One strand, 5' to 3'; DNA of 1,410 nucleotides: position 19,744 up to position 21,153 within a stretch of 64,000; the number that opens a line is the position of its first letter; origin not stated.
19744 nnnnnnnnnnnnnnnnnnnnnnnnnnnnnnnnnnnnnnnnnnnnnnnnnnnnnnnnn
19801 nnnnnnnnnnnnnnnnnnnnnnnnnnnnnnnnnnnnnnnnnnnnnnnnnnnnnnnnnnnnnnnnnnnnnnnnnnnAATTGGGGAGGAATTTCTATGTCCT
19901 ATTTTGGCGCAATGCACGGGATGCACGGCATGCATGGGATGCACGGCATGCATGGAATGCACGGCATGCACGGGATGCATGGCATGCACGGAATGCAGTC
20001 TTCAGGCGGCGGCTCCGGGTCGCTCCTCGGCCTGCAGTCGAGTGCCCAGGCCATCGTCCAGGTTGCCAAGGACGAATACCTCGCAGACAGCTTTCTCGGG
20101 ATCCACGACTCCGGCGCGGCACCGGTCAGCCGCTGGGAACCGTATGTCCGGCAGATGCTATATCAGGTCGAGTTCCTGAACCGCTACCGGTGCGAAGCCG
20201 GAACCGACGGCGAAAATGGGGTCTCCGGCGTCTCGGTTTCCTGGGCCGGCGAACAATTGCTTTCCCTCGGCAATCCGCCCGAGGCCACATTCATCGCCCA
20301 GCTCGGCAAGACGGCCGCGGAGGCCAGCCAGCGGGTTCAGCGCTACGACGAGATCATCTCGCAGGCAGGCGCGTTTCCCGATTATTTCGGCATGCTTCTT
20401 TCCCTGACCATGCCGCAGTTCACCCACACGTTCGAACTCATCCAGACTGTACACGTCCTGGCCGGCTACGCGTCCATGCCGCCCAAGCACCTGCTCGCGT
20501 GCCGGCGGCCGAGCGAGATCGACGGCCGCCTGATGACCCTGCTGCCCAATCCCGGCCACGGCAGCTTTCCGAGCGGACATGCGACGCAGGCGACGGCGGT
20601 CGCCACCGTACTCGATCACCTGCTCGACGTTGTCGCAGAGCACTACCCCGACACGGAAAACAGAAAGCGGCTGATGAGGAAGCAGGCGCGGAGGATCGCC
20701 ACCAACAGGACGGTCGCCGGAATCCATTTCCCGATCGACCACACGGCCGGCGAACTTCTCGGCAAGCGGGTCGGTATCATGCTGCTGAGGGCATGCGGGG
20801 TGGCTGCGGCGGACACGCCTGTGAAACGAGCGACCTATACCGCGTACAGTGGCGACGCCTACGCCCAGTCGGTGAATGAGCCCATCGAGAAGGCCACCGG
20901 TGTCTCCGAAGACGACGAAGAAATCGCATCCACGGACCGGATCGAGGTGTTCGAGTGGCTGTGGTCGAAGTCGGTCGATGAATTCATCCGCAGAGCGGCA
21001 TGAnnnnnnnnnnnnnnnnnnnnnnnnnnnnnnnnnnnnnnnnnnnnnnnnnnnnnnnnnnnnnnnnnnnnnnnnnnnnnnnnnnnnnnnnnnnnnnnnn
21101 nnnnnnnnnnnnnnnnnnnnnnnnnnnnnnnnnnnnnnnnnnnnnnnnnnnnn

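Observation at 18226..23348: SARP/TPR regulator, (MHG)9-PAP2/haloperoxidase-like protein and coupled giant intracellular subtilase: an unrecognised three-gene module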

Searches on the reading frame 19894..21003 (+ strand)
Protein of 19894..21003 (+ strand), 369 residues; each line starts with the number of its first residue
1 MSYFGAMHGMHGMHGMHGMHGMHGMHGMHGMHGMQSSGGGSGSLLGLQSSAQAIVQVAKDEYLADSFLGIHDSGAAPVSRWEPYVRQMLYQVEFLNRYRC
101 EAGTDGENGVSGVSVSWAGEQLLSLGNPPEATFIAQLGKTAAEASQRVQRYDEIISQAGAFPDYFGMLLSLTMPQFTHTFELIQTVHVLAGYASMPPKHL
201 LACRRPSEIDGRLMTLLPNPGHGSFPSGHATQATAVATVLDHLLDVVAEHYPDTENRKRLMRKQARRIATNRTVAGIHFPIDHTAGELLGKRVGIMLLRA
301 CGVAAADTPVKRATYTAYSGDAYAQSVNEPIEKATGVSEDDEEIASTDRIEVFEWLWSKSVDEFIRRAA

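Call 6: search_protein_families(library=pfam, proteins=[window:19894-21003:+], max_evalue=0.1)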
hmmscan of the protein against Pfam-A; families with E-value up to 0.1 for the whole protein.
window:19894-21003:+ (369 aa): 2 families
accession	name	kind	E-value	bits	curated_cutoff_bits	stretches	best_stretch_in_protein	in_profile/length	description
PF01569.27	PAP2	-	3.5e-07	30.5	27.2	1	195-298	26-122/130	PAP2 superfamily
PF01391.23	Collagen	-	0.0041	17.3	27.2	1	9-40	1-32/60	Collagen triple helix repeat (20 copies)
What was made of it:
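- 19894..21003 (+): Soluble PAP2 / class-A-acid-phosphatase-like enzyme, 369 aa. In order: repeat tract, Gly-rich linker, conserved helix (res 41-58, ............), family-specific beta-sheet (res 98-126), catalytic helical core (about res 140-300). Pfam PAP2 (call 6).
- On PAP2 superfamily / class A acid phosphatase: 30.5 bits against 27.2 (call 6).
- On Collagen-like triple-helix repeat: 17.3 bits against 27.2 (call 6).
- Checked: PAP2: Pfam PF01569 scores 30.5 bits against a cut-off of 27.2 (call 6).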

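Call 7: search_protein_families(library=ncbifam, proteins=[window:19894-21003:+], max_evalue=0.1)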
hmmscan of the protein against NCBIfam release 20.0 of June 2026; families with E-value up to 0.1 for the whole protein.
window:19894-21003:+ (369 aa): 2 families
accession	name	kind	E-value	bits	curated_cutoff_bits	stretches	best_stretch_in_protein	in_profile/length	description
NF047884.1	UdeprDiPSep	equivalog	0.0015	18.4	250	1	197-295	92-181/188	undecaprenyl-diphosphatase SepP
NF038313.3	HisXaaSer_A4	exception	0.0055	17.6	55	1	8-41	57-90/93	His-Xaa-Ser repeat protein HxsA4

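Call 8: search_protein_families(library=padloc, proteins=[window:19894-21003:+], max_evalue=0.1)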
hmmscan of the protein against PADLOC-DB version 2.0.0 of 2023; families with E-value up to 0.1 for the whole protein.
window:19894-21003:+ (369 aa): 0 families

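Call 20: find_homologous_proteins(query=window:19894-21003:+)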
Query window:19894-21003:+ (369 aa): 255 proteins with E <= 0.001 among 5848 candidates; the best 120 are listed.
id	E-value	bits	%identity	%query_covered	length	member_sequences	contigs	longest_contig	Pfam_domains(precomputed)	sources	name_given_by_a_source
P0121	5.7e-67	244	41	94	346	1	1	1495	PF22778.4,PF01569.28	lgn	-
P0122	1.5e-59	220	39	99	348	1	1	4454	PF22778.4,PF01569.28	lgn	-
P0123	1.5e-57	214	39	87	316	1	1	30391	PF22778.4,PF01569.28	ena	-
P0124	1.9e-57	213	42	77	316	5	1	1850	PF22778.4,PF01569.28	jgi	jgi:membrane-associated phospholipid phosphatase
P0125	7.0e-55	205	39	79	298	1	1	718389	PF22778.4,PF01569.28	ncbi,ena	-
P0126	9.0e-55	204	43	73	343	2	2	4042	PF22778.4,PF01569.28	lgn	-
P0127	1.1e-53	201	40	77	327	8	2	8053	PF22778.4,PF01569.28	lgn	-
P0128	2.0e-52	197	37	87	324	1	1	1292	PF22778.4,PF01569.28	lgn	-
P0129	2.4e-52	196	37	91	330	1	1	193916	PF01569.28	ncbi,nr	ncbi:phosphatase PAP2 family protein [Stagnihabitans tardus]|nr:phosphatase PAP2 family protein [Sta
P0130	7.7e-52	195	46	60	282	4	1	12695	PF22778.4,PF01569.28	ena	-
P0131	2.6e-51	193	38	86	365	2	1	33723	PF22778.4,PF01569.28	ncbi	ncbi:hypothetical protein C7U88_30995, partial [Bradyrhizobium sp. WBOS2]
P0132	6.1e-51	192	36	92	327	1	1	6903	PF22778.4,PF01569.28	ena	-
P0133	5.2e-50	189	38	86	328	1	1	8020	PF22778.4,PF01569.28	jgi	-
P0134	1.4e-49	187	35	84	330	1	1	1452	PF22778.4,PF01569.28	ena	-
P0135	1.5e-49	187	41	69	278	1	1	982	PF22778.4,PF01569.28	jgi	jgi:membrane-associated phospholipid phosphatase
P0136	2.0e-49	187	39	79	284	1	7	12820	PF22778.4,PF01569.28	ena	-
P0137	2.6e-49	186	43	60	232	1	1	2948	PF22778.4,PF01569.28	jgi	jgi:PAP2 superfamily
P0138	3.7e-49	186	37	86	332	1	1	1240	PF22778.4,PF01569.28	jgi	jgi:hypothetical protein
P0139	5.7e-49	185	38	78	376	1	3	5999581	PF22778.4,PF01569.28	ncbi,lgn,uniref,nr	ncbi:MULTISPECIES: phosphatase PAP2 family protein [unclassified Bosea (in: a-proteobacteria)]|unire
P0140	6.1e-49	185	40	74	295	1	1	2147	PF22778.4,PF01569.28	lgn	-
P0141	7.5e-49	185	40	80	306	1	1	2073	PF22778.4,PF01569.28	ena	-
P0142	1.1e-48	184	38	77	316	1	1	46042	PF22778.4,PF01569.28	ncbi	ncbi:MAG: phosphatase PAP2 family protein [Pseudomonadota bacterium]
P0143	3.9e-48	183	36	95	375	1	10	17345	PF22778.4,PF01569.28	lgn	-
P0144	6.0e-48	182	37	86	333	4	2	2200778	PF01569.28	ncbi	-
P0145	6.7e-48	182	38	79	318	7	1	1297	PF22778.4,PF01569.28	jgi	jgi:membrane-associated phospholipid phosphatase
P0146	3.5e-47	179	37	86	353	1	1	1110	PF22778.4,PF01569.28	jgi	jgi:membrane-associated phospholipid phosphatase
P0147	6.6e-47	179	38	86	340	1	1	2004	PF22778.4,PF01569.28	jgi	-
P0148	9.0e-47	178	35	86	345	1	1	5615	PF22778.4,PF01569.28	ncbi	ncbi:MAG: phosphatase PAP2 family protein [Beijerinckiaceae bacterium]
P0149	2.3e-46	177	45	59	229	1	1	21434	PF22778.4,PF01569.28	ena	-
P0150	8.5e-46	175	40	71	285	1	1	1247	PF22778.4,PF01569.28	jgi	jgi:hypothetical protein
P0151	1.1e-45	174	46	51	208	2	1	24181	PF22778.4,PF01569.28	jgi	jgi:hypothetical protein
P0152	2.5e-45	173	38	72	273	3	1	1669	PF22778.4,PF01569.28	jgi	jgi:membrane-associated phospholipid phosphatase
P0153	2.7e-45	173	42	64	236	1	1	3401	PF22778.4,PF01569.28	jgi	-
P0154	4.5e-45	172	38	78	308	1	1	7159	PF22778.4,PF01569.28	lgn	-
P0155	8.8e-45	172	38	77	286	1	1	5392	PF22778.4,PF01569.28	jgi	jgi:hypothetical protein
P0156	9.4e-45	171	37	77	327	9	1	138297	PF22778.4,PF01569.28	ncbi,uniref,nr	ncbi:phosphatase PAP2 family protein [uncultured Tateyamaria sp.]|uniref:phosphatase PAP2 family pro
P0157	1.2e-44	171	36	78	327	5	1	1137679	PF22778.4,PF01569.28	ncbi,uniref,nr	ncbi:phosphatase PAP2 family protein [Tateyamaria omphalii]|uniref:phosphatase PAP2 family protein n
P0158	1.5e-44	171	36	77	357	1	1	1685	PF22778.4,PF01569.28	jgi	jgi:membrane-associated phospholipid phosphatase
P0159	2.9e-44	170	38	78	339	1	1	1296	PF22778.4,PF01569.28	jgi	jgi:hypothetical protein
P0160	1.4e-43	168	45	59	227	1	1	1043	PF22778.4,PF01569.28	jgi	-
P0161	1.5e-43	167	34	77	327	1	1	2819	PF01569.28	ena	-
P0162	6.8e-43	165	34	86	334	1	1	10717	PF01569.28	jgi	-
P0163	7.7e-43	165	53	41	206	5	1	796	PF22778.4,PF01569.28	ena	-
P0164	2.4e-42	163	34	85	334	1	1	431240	PF22778.4,PF01569.28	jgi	jgi:hypothetical protein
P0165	1.4e-41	161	36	75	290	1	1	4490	PF01569.28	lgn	-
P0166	3.8e-41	160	38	66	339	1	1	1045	PF22778.4,PF01569.28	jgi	jgi:membrane-associated phospholipid phosphatase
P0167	1.7e-40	157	44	54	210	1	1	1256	PF22778.4,PF01569.28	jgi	jgi:membrane-associated phospholipid phosphatase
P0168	2.4e-39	154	38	68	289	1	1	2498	PF22778.4,PF01569.28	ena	-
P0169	3.2e-39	153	43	54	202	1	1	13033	PF22778.4,PF01569.28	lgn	-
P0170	2.1e-38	151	40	57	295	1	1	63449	PF22778.4,PF01569.28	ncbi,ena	-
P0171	2.9e-38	150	33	75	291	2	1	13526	PF22778.4,PF01569.28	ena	-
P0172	6.8e-38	149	43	51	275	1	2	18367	PF01569.28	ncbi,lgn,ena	-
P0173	1.5e-37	148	34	68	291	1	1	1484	PF22778.4,PF01569.28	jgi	jgi:hypothetical protein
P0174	2.7e-37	147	42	53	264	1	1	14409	PF01569.28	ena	-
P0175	5.6e-37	146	48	43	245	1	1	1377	PF22778.4,PF01569.28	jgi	jgi:hypothetical protein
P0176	2.2e-34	137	40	54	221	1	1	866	PF22778.4,PF01569.28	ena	-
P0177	1.7e-33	134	42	51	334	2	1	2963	PF01569.28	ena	-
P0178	2.1e-33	134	36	65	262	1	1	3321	PF22778.4,PF01569.28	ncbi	ncbi:MAG: phosphatase PAP2 family protein, partial [Burkholderiaceae bacterium]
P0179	4.1e-33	133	37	66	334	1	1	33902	PF22778.4,PF01569.28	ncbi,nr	ncbi:MAG: phosphatase PAP2 family protein [Bradyrhizobium sp.]|nr:phosphatase PAP2 family protein [B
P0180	4.8e-33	133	36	66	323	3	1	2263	PF22778.4,PF01569.28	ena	-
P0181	5.2e-33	133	38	62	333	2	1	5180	PF01569.28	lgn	-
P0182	5.7e-33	133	37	62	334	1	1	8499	PF01569.28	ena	-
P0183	6.5e-33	132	42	50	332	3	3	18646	PF01569.28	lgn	-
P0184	1.4e-32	131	33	77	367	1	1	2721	PF22778.4,PF01569.28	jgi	-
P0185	4.0e-32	130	34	77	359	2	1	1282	PF01569.28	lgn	-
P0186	4.2e-32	130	33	77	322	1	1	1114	PF22778.4,PF01569.28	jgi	jgi:membrane-associated phospholipid phosphatase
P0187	5.6e-32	129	32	77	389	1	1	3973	PF01569.28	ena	-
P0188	1.5e-31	128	33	79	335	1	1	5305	PF22778.4,PF01569.28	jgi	jgi:membrane-associated phospholipid phosphatase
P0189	1.7e-31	128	36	58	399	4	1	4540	PF01569.28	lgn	-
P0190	2.0e-31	128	30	99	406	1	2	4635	PF01569.28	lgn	-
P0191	2.2e-31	127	37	66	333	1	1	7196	PF22778.4,PF01569.28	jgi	jgi:hypothetical protein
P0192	2.8e-31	127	38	61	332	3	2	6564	PF01569.28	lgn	-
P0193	3.7e-31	127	35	66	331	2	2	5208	PF22778.4,PF01569.28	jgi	jgi:membrane-associated phospholipid phosphatase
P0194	4.6e-31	126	32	77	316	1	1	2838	PF01569.28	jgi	jgi:hypothetical protein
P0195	5.6e-31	126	32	77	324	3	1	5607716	PF01569.28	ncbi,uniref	ncbi:phosphatase PAP2 family protein [Alsobacter sp. KACC 23698]|uniref:Phosphatase PAP2 family prot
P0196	1.7e-30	124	40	61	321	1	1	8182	PF22778.4,PF01569.28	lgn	-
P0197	1.8e-30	124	35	66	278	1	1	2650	PF22778.4,PF01569.28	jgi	jgi:membrane-associated phospholipid phosphatase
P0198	1.9e-30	124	38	55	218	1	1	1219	PF22778.4,PF01569.28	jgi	jgi:hypothetical protein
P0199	1.9e-30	124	32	80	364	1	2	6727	PF01569.28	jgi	jgi:hypothetical protein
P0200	2.4e-30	124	37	61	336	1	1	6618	PF22778.4,PF01569.28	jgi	jgi:hypothetical protein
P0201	2.5e-30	124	30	78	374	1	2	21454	PF22778.4,PF01569.28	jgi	jgi:membrane-associated phospholipid phosphatase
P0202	3.2e-30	124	34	65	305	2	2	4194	PF22778.4,PF01569.28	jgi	jgi:hypothetical protein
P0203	5.6e-30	123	40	50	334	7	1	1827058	PF01569.28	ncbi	ncbi:phosphatase PAP2 family protein [Gymnodinialimonas sp.]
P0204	5.8e-30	123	31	77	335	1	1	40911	PF01569.28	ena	-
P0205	6.8e-30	123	36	64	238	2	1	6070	PF01569.28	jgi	-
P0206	8.2e-30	122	32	77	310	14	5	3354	PF01569.28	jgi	jgi:membrane-associated phospholipid phosphatase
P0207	1.1e-29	122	40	52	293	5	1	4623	PF01569.28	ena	-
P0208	1.1e-29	122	32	78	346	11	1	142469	PF01569.28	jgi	jgi:membrane-associated phospholipid phosphatase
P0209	1.2e-29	122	33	61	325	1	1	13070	PF22778.4,PF01569.28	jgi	-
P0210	1.2e-29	122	41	48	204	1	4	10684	PF22778.4,PF01569.28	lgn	-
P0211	1.2e-29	122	33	66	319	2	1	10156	PF22778.4,PF01569.28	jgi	jgi:membrane-associated phospholipid phosphatase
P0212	2.0e-29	121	32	66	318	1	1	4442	PF22778.4,PF01569.28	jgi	jgi:membrane-associated phospholipid phosphatase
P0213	4.9e-29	120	33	66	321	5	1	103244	PF22778.4,PF01569.28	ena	-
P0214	5.2e-29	120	36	61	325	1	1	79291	PF22778.4,PF01569.28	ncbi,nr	ncbi:MAG TPA: phosphatase PAP2 family protein [Burkholderiaceae bacterium]|nr:phosphatase PAP2 famil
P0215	1.3e-28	118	31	66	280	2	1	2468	PF01569.28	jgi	jgi:membrane-associated phospholipid phosphatase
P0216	1.7e-28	118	39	60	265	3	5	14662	PF01569.28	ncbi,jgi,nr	ncbi:MAG TPA: phosphatase PAP2 family protein [Beijerinckiaceae bacterium]|jgi:hypothetical protein|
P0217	2.7e-28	117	43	47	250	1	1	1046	PF01569.28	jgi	jgi:hypothetical protein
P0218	3.0e-28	117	30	82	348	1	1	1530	PF01569.28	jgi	jgi:membrane-associated phospholipid phosphatase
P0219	4.3e-28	117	31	82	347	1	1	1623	PF22778.4,PF01569.28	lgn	-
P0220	5.9e-28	116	33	70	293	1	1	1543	PF22778.4,PF01569.28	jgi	jgi:membrane-associated phospholipid phosphatase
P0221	7.7e-28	116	38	49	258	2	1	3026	PF22778.4,PF01569.28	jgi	-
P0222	9.2e-28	116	34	76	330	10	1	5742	PF01569.28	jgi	jgi:hypothetical protein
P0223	1.0e-27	115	38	53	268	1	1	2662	PF22778.4,PF01569.28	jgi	jgi:hypothetical protein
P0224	1.4e-27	115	35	61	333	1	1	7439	PF01569.28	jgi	jgi:hypothetical protein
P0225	1.8e-27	115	30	78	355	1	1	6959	PF01569.28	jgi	jgi:membrane-associated phospholipid phosphatase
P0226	1.9e-27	115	39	58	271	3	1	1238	PF01569.28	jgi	jgi:hypothetical protein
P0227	2.4e-27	114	32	70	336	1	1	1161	PF22778.4,PF01569.28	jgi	jgi:membrane-associated phospholipid phosphatase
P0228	2.4e-27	114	34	64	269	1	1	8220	PF01569.28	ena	-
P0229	2.6e-27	114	37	58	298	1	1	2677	PF22778.4,PF01569.28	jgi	jgi:hypothetical protein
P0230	3.1e-27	114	34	63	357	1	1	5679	PF01569.28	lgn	-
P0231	3.8e-27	114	37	48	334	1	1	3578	PF22778.4,PF01569.28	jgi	-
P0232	4.0e-27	113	38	52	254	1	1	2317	PF22778.4,PF01569.28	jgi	jgi:membrane-associated phospholipid phosphatase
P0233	4.1e-27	113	39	54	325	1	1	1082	PF22778.4,PF01569.28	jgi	jgi:membrane-associated phospholipid phosphatase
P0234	4.4e-27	113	35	63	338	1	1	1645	PF01569.28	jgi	-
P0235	6.5e-27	113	29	78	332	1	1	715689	PF22778.4,PF01569.28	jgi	jgi:membrane-associated phospholipid phosphatase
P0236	8.2e-27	112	35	62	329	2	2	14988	PF01569.28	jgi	jgi:hypothetical protein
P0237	8.3e-27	112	35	74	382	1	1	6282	PF22778.4,PF01569.28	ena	-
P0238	8.7e-27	112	30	78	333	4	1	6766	PF01569.28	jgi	jgi:hypothetical protein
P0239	8.9e-27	112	30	93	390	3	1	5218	PF01569.28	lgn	-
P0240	1.2e-26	112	35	68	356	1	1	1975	PF01569.28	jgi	jgi:membrane-associated phospholipid phosphatase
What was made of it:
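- On Vanadium-dependent haloperoxidase: Homologues carry precomputed PF22778 VCPO_2nd hits (call 20), so a haloperoxidase-like activity is not excluded.
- The PAP2 superfamily includes vanadium haloperoxidases, and most homologues carry PF22778 VCPO_2nd hits (call 20).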

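Call 33: predict_structure(alignment_id=A2)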
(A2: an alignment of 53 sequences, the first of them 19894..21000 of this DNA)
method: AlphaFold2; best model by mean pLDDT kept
length: 369 residues; sequences in the alignment: 53
mean_pLDDT: 83.2   pTM: 0.82
mean pLDDT of the five models: 83.2, 83.1, 82.5, 82.2, 82.1
residues with pLDDT >= 90: 231; 70-90: 59; 50-70: 37; < 50: 42
segments of 3 or more residues with pLDDT < 50: 1-40
pLDDT, mean of each block of 10 residues (from residue 1): 37 38 35 42 65 67 55 66 93 97 85 96 95 95 95 90 95 96 97 97 95 88 92 97 96 95 95 95 96 95 78 91 70 88 84 96 92
secondary structure, 60 per line:
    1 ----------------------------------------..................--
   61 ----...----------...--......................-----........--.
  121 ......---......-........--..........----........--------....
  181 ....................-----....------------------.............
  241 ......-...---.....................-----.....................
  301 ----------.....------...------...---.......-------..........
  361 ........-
elements in order: H41-58 H83-97 E98-104 E110-117 E120-126 H130-135 H137-144 H147-156 H161-168 H177-200 H206-209 H228-246 H254-274 H280-300 E311-315 E337-343 H351-368
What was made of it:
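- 19912..19992 (+): N-terminal repeat tract (MHG)x9 of the PAP2 protein, residues 7-33. The segment is disordered in the model, pLDDT <50 for residues 1-40 (call 33).
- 19894..21003 (+): The AF2 model has pLDDT 83 (call 33).
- Closest known: Class A non-specific acid phosphatases. Different: It also has an extra beta-sheet element, a conserved pre-domain helix and the repeat tail (call 33), and it is always paired with a subtilase.
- The tail is disordered as a monomer (call 33).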
